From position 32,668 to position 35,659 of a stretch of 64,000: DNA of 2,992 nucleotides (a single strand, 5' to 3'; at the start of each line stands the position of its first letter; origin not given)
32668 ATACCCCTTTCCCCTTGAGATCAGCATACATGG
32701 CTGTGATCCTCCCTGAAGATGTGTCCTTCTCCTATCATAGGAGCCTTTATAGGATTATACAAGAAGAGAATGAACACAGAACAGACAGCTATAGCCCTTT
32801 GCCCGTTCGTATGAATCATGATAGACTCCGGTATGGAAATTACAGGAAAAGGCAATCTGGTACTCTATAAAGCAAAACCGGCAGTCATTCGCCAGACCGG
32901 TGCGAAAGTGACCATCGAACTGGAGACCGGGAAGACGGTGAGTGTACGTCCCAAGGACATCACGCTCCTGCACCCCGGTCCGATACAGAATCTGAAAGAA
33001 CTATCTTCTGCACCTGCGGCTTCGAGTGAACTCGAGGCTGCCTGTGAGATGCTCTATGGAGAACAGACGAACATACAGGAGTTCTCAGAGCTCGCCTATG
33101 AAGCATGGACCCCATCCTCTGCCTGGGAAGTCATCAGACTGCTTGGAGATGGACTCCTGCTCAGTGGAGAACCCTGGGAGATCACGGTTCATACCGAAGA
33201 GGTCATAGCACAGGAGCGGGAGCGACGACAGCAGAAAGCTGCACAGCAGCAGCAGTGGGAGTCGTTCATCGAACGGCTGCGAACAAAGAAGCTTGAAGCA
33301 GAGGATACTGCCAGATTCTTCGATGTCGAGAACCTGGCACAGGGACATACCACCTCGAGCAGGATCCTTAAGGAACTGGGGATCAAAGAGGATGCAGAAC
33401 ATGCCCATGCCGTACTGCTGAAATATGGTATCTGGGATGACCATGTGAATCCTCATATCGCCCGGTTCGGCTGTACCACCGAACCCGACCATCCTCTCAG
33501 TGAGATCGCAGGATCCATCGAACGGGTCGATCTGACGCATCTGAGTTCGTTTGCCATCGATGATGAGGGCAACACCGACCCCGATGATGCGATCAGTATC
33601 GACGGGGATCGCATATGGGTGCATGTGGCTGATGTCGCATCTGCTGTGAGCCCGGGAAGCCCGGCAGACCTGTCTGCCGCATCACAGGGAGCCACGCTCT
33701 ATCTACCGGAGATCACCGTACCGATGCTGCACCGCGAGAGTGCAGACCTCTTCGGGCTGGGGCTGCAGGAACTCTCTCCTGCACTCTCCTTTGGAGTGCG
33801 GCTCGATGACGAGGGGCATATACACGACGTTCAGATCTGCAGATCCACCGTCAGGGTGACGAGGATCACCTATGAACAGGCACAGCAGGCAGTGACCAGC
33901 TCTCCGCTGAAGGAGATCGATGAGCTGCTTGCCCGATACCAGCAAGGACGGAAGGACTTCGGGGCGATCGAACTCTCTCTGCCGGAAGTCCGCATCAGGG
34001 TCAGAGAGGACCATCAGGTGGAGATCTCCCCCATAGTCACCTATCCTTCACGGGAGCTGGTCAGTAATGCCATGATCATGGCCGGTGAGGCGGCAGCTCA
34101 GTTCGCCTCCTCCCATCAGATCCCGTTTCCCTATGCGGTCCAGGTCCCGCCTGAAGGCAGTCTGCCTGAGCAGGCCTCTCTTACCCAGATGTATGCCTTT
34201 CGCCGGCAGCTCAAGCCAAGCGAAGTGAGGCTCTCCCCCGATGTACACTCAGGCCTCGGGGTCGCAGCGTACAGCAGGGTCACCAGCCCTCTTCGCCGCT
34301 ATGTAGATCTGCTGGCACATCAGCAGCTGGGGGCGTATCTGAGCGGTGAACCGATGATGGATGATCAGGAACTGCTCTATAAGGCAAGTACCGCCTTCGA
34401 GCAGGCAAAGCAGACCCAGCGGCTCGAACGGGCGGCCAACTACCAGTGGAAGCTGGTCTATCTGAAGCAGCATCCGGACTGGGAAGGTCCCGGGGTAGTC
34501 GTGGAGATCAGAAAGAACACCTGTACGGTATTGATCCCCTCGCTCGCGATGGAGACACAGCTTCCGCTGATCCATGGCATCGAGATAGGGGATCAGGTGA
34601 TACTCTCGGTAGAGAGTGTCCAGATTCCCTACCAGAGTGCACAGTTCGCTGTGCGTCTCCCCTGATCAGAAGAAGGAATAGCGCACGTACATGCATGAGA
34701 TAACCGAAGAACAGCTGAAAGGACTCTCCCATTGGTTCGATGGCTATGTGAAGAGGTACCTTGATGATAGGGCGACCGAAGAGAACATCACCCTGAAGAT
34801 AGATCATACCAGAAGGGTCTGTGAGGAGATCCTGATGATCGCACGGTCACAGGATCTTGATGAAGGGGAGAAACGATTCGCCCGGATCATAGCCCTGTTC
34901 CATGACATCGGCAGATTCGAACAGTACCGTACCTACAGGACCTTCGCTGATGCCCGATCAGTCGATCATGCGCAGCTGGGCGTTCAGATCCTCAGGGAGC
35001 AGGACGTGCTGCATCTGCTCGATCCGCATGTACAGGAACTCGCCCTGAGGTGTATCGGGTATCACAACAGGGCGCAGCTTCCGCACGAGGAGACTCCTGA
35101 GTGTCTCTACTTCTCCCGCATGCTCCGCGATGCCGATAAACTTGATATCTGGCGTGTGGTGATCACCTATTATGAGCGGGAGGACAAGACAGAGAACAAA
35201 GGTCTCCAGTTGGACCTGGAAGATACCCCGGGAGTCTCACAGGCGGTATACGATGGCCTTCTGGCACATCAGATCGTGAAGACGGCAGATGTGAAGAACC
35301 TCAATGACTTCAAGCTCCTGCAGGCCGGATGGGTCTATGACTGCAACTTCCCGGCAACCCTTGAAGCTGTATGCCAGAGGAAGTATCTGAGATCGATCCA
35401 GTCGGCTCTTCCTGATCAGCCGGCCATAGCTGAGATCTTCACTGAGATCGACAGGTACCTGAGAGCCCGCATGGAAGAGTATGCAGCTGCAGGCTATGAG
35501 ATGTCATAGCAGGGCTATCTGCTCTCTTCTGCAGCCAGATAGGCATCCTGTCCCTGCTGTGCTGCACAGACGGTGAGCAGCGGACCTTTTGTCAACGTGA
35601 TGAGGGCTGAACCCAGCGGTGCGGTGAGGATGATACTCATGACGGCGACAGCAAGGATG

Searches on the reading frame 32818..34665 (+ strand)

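Call 4: search_protein_families(library=pfam, proteins=[window:32818-34665:+])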
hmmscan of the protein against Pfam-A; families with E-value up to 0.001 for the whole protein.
window:32818-34665:+ (615 aa): 3 families
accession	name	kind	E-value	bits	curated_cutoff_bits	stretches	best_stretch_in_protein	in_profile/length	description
PF00773.25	RNB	-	2.5e-52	178.6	29.3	1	236-509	1-325/326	RNB domain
PF23161.1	HTH_RNase_II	-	3.9e-15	56.9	24.7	1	131-212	2-95/95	Double HTH domain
PF18614.7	RNase_II_C_S1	-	3.8e-06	27.1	26.6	1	555-612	1-58/59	RNase II-type exonuclease C-terminal S1 domain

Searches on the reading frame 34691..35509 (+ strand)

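Call 85: search_protein_families(library=pfam, proteins=[window:34691-35509:+], max_evalue=0.00001)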
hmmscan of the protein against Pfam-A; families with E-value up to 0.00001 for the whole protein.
window:34691-35509:+ (272 aa): 1 family
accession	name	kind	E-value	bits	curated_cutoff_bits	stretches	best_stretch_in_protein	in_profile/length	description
PF01966.28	HD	-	1.3e-08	35.6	22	1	37-152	2-114/116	HD domain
